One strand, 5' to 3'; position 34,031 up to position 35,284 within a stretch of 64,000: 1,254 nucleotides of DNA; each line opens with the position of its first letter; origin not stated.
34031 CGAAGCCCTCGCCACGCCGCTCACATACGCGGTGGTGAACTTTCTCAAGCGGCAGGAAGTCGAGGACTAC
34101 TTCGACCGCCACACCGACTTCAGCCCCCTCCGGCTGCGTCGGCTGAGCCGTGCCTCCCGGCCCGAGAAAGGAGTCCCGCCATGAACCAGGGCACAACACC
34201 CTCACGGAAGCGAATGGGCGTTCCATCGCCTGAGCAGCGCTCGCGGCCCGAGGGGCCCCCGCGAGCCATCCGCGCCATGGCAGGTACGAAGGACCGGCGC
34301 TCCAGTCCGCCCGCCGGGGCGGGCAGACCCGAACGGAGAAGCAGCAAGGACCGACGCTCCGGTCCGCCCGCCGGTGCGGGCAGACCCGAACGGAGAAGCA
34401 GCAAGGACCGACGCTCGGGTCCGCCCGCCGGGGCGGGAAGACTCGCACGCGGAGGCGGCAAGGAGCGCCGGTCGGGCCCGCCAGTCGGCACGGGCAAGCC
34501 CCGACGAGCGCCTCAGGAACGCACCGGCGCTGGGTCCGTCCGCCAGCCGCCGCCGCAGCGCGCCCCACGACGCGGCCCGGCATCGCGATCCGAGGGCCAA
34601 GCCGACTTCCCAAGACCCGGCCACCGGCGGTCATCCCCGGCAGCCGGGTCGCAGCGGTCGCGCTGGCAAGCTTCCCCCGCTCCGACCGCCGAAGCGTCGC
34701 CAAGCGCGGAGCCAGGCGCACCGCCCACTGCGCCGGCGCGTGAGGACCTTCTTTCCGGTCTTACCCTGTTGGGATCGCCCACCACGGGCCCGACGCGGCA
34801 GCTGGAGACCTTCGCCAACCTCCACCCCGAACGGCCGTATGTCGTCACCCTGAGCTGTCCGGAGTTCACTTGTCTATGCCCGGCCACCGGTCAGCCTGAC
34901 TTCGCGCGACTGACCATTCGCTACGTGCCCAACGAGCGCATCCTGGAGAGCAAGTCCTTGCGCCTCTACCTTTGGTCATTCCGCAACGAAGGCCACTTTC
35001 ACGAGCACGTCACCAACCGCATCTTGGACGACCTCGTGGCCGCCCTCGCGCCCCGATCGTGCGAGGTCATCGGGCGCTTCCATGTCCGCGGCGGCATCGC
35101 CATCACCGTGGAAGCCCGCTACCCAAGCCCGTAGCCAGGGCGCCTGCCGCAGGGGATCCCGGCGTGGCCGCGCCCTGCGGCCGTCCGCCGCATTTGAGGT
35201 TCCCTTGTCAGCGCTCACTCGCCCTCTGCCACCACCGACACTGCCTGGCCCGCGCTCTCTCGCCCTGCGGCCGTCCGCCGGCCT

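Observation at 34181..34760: QueF with a 190-aa disordered Arg/Ser/Pro/Gly-rich repeat extension, coupled to the yhhQ stop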

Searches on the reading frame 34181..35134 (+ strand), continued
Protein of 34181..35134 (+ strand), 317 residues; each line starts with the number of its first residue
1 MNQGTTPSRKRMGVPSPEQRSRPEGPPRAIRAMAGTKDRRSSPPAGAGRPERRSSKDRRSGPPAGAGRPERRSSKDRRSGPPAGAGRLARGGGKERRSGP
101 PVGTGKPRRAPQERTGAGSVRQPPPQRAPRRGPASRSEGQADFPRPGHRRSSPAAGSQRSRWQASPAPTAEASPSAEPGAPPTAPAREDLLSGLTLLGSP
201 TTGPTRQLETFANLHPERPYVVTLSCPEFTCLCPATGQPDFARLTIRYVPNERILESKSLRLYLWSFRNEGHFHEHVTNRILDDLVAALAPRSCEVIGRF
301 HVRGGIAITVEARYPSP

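Call 54: predict_structure(alignment_id=A1)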
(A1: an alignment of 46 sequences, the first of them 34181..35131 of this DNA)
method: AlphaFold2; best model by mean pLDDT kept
length: 317 residues; sequences in the alignment: 46
mean_pLDDT: 69.5   pTM: 0.50
mean pLDDT of the five models: 69.5, 67.2, 66.1, 64.7, 63.7
residues with pLDDT >= 90: 107; 70-90: 33; 50-70: 91; < 50: 86
segments of 3 or more residues with pLDDT < 50: 1-3, 45-49, 51-53, 57-61, 64-69, 75-80, 83-88, 90-94, 102-107, 141-145, 147-149, 155-157
pLDDT, mean of each block of 10 residues (from residue 1): 52 52 52 51 47 48 48 47 48 50 49 50 66 54 48 49 56 68 81 79 94 95 97 94 97 96 96 96 98 97 90 85
secondary structure, 60 per line:
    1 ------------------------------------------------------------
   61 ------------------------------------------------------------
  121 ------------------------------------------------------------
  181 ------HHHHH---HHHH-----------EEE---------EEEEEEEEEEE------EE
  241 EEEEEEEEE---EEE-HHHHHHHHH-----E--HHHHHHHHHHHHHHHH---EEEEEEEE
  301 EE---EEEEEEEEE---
elements in order: H187-191 H195-198 E210-212 E222-232 E239-249 E253-255 H257-265 H274-289 E293-302 E306-314
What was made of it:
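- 34181..34738 (+): N-terminal extension, codons 1-186: basic (net +27), R/P/G/S/A-rich, predicted disordered, and an orphan sequence. AlphaFold2 pLDDT about 50, all coil (call 54).
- Closest known: Type I. Same: The model predicts a single T-fold domain at high confidence (call 54).
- Checked: AlphaFold2 gives pLDDT about 50 and no secondary structure for residues 1-180, against 94-98 for the core (call 54).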

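Call 60: find_encoding_contigs(protein=P0001, flank=1500, max_places=2)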
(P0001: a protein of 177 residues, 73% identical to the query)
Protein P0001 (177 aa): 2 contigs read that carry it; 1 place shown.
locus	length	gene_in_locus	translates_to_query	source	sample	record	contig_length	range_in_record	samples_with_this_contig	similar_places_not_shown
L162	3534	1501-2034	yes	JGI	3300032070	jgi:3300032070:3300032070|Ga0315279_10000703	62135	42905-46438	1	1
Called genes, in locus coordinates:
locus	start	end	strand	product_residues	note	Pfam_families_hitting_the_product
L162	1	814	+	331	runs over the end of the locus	PF22082:TtuA_LIM_N, PF01171:ATP_bind_3 (weak)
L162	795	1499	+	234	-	PF02592:Vut_1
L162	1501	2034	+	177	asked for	PF14819:QueF_N (weak), PF14489:QueF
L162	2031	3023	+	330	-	PF03193:RsgA_GTPase (faint), PF00009:GTP_EFTU, PF00350:Dynamin_N (faint), PF01926:MMR_HSR1, PF02421:FeoB_N, PF07650:KH_2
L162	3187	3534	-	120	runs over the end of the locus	PF10049:DUF2283 (weak)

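Call 61: find_encoding_contigs(protein=P0003, flank=1500, max_places=2)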
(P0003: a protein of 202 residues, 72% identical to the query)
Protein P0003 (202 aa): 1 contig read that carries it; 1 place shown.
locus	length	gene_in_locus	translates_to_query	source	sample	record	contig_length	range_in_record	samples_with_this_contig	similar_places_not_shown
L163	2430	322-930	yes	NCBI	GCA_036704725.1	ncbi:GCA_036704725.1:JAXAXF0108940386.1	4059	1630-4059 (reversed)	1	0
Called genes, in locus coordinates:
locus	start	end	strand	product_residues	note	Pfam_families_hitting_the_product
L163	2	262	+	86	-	?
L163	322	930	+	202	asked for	PF14489:QueF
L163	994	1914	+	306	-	PF00009:GTP_EFTU, PF00350:Dynamin_N (faint), PF01926:MMR_HSR1, PF02421:FeoB_N, PF03193:RsgA_GTPase (faint), PF07650:KH_2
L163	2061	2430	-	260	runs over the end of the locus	PF00106:adh_short, PF08659:KR, PF13561:adh_short_C2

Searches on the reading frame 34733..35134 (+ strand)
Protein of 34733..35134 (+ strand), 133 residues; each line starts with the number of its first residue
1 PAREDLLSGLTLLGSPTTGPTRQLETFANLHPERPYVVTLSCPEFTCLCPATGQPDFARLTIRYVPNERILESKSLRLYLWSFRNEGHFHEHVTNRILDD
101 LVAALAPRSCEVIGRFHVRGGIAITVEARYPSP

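Call 11: find_related_loci(query=window:34733-35134:+, collection=genome_contigs, flank=3000)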
Query window:34733-35134:+ (133 aa) in genome_contigs; peptide patterns used: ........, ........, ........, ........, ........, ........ (x = any residue, [..] = any of these).
599 stretches matched a pattern (row limit reached: there are more); 407 encode a relative of the query (tblastn E <= 1e-3); the best 80 are kept; 80 distinct loci.
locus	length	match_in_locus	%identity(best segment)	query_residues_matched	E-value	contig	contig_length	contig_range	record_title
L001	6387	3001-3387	77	2-130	7e-66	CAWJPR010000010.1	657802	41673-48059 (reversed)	MAG: uncultured Chloroflexia bacterium isolate MFD02979.bin.1.11 genome assembly, contig: contig_40403, whole genome sho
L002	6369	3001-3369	78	8-130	1e-63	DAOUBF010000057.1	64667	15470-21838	MAG TPA_asm: Anaerolineae bacterium isolate H68_711 k101_486457, whole genome shotgun sequence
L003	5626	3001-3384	74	3-130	1e-62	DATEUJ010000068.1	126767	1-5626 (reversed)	MAG TPA_asm: Anaerolineae bacterium isolate SMAG_U8338 k141_2033260, whole genome shotgun sequence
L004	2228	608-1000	73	3-133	2e-63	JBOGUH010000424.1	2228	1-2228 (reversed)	MAG: Anaerolineae bacterium isolate M3-S_metawrap_bin.12 k127_1782470, whole genome shotgun sequence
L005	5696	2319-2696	76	8-133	9e-63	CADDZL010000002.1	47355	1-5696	Chloroflexi bacterium isolate 22 genome assembly, contig: NODE_378_length_47355_cov_5.394745, whole genome shotgun seque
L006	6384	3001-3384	73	3-130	1e-61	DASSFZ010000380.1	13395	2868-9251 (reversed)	MAG TPA_asm: Anaerolineae bacterium isolate SMAG_U1019 k141_1032064, whole genome shotgun sequence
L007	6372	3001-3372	73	7-130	2e-60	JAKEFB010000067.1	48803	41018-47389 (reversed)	MAG: Chloroflexota bacterium isolate PMV_2.24 PMV_2.24.k101_586732, whole genome shotgun sequence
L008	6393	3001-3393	66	3-133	2e-58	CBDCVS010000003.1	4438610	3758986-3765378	MAG: Candidatus Promineifilaceae bacterium isolate 0f3264e9-d07a-4064-bd01-bd2e928dc920 genome assembly, contig: contig_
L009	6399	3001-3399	67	3-133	4e-58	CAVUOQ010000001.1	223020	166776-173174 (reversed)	MAG: uncultured delta proteobacterium isolate MFD05942.bin.2.78 genome assembly, contig: contig_11899, whole genome shot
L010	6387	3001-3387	68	2-130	4e-58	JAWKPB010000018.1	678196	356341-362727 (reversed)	MAG: Anaerolineae bacterium isolate BC1.4 BC1.4.fa-18, whole genome shotgun sequence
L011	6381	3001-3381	70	4-130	8e-58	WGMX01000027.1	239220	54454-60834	MAG: Anaerolineaceae bacterium isolate RI_313 c_000000175925, whole genome shotgun sequence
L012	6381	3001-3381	70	7-133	5e-57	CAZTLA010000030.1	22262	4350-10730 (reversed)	MAG TPA_asm: uncultured Syntrophales bacterium isolate binchicken_co232_232 genome assembly, contig: NODE_4372_length_22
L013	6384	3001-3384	71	3-130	1e-56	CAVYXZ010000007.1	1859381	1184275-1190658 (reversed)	MAG: uncultured Chloroflexia bacterium isolate MFD05684.bin.2.88 genome assembly, contig: contig_27500, whole genome sho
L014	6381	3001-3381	68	4-130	7e-57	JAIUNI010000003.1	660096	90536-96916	MAG: Chloroflexota bacterium isolate ANAER1 spades-bin.52~NODE_28_length_660096_cov_3.63042, whole genome shotgun sequen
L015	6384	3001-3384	68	8-133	2e-56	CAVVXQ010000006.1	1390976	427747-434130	MAG: uncultured Chloroflexia bacterium isolate MFD05442.bin.2.222 genome assembly, contig: contig_5705, whole genome sho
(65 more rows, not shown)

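Call 40: search_protein_representatives(protein=window:34739-35131:+)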
Query: 131 residues. Proteins with E-value up to 0.001 (for the whole library): 4823; up to 1e-10: 2383; up to 1e-30: 111. The best 150 are listed.
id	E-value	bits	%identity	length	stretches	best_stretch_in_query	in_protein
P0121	2.2e-47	176.7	65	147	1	2-128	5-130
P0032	8.1e-45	168.3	66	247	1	4-129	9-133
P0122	1.1e-42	161.5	57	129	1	8-128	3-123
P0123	1.6e-41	157.7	60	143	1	14-129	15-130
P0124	4.1e-41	156.3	59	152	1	5-128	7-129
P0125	3.1e-40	153.5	66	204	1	20-123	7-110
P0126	2.7e-39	150.5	62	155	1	14-125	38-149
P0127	9.0e-39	148.8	58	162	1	13-124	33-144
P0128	9.0e-39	148.8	70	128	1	3-93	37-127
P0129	1.5e-38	148.0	58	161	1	6-130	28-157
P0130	1.6e-38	148.0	55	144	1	6-126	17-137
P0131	2.1e-38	147.6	62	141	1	5-127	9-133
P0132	5.8e-37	142.9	57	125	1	17-131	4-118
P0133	6.6e-37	142.7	59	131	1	9-128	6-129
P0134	1.3e-36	141.8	57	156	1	2-127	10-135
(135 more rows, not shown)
